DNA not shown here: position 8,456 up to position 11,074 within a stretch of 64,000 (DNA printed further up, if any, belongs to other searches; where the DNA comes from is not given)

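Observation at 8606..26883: An 18.3-kb cluster of giant orphan membrane proteins with a single muralytic module: candidate undescribed envelope-spanning, cell-contact or export system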

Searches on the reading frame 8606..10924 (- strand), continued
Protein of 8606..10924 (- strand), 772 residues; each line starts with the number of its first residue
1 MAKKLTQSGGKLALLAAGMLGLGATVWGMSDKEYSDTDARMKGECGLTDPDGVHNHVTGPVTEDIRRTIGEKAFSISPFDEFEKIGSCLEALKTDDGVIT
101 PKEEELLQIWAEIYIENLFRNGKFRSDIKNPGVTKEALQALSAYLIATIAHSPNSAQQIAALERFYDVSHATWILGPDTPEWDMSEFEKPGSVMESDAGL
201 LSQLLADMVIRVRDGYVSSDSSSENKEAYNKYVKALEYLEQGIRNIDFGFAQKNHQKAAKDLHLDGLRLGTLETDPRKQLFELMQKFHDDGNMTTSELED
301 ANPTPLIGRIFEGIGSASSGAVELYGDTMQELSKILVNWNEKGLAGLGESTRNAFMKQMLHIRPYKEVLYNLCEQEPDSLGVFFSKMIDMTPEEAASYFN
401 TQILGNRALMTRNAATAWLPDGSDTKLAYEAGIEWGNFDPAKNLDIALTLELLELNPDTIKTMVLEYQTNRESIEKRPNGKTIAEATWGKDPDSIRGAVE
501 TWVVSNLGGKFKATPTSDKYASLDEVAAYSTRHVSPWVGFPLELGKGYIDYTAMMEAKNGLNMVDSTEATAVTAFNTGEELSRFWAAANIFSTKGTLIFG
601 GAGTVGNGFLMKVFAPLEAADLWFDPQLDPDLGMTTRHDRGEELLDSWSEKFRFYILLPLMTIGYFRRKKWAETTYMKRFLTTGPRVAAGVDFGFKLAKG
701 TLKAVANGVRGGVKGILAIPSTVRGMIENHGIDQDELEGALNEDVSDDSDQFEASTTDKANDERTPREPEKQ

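Call 96: find_encoding_contigs(protein=P0009, flank=10000, max_places=6)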
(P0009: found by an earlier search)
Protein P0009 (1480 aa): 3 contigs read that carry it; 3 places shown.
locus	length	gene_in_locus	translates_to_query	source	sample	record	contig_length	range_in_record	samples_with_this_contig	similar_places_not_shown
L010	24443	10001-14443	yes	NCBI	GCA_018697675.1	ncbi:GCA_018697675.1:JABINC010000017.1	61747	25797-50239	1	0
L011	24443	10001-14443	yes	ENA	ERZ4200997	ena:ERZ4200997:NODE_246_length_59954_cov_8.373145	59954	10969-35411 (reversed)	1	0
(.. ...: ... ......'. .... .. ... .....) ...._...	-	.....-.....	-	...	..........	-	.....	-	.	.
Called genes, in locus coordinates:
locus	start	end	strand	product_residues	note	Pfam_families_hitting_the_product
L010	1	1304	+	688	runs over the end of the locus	PF14056:DUF4250 (faint), PF04760:IF2_N, PF00009:GTP_EFTU, PF01926:MMR_HSR1, PF22042:EF-G_D2, PF11987:IF-2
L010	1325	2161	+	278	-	PF01073:3Beta_HSD (weak), PF01370:Epimerase, PF04321:RmlD_sub_bind, PF02719:Polysacc_synt_2, PF16363:GDP_Man_Dehyd, PF07993:NAD_binding_4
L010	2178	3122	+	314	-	PF00294:PfkB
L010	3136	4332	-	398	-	PF04230:PS_pyruv_trans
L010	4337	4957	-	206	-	PF01351:RNase_HII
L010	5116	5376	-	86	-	-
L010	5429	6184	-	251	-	-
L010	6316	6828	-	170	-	PF01245:Ribosomal_L19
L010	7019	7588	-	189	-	-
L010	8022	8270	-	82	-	-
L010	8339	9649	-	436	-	PF05697:Trigger_N, PF00254:FKBP_C, PF05698:Trigger_C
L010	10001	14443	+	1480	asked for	-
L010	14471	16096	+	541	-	-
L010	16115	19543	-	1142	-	-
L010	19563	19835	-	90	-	-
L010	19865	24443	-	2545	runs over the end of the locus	-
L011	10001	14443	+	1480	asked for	-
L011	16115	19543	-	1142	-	-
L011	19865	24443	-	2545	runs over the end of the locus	-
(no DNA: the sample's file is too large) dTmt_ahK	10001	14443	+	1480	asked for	-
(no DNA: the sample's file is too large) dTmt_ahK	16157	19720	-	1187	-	-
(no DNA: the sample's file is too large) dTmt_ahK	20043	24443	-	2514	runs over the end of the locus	-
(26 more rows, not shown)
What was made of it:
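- In the relative the neighbours on the tig side are the same genes (tig, HTH, L19, RNase HII, pyruvyl transferase, PfkB, RmlD, IF-2) (call 96).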

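Call 97: find_encoding_contigs(protein=P0013, flank=10000, max_places=10)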
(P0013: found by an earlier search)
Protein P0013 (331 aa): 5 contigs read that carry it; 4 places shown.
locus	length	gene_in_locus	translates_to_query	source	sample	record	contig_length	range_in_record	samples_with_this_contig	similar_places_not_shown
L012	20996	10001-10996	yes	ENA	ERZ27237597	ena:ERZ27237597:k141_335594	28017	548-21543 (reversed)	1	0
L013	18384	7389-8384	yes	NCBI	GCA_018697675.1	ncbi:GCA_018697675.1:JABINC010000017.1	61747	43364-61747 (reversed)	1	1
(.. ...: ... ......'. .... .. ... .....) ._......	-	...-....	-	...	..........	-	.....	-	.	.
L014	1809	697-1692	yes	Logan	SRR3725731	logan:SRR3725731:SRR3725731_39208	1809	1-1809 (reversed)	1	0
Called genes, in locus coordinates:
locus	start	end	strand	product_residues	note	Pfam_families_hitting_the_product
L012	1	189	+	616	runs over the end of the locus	PF00009:GTP_EFTU, PF03144:GTP_EFTU_D2 (weak), PF00679:EFG_C, PF06421:LepA_C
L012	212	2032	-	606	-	PF01551:Peptidase_M23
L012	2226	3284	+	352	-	-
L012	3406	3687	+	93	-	PF01016:Ribosomal_L27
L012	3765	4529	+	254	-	-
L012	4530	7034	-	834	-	-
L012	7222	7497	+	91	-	PF00111:Fer2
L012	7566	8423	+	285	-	PF08843:AbiEii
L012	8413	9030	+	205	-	-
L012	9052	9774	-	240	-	-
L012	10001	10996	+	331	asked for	-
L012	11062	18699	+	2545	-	-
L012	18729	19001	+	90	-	-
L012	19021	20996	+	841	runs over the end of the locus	?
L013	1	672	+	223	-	?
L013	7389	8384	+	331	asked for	-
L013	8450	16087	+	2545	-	-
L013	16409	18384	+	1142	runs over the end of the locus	-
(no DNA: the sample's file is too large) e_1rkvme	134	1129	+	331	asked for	-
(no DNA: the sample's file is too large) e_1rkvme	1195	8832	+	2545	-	-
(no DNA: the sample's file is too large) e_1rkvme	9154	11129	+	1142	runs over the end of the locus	-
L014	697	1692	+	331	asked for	-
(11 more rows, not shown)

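Call 104: search_protein_families(library=pfam, proteins=[L006:19141-21333:+, L006:18851-19138:+], max_evalue=0.01)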
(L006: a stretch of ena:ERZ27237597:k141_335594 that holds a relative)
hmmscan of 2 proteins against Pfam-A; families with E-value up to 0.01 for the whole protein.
L006:19141-21333:+ (730 aa): 0 families

L006:18851-19138:+ (95 aa): 0 families
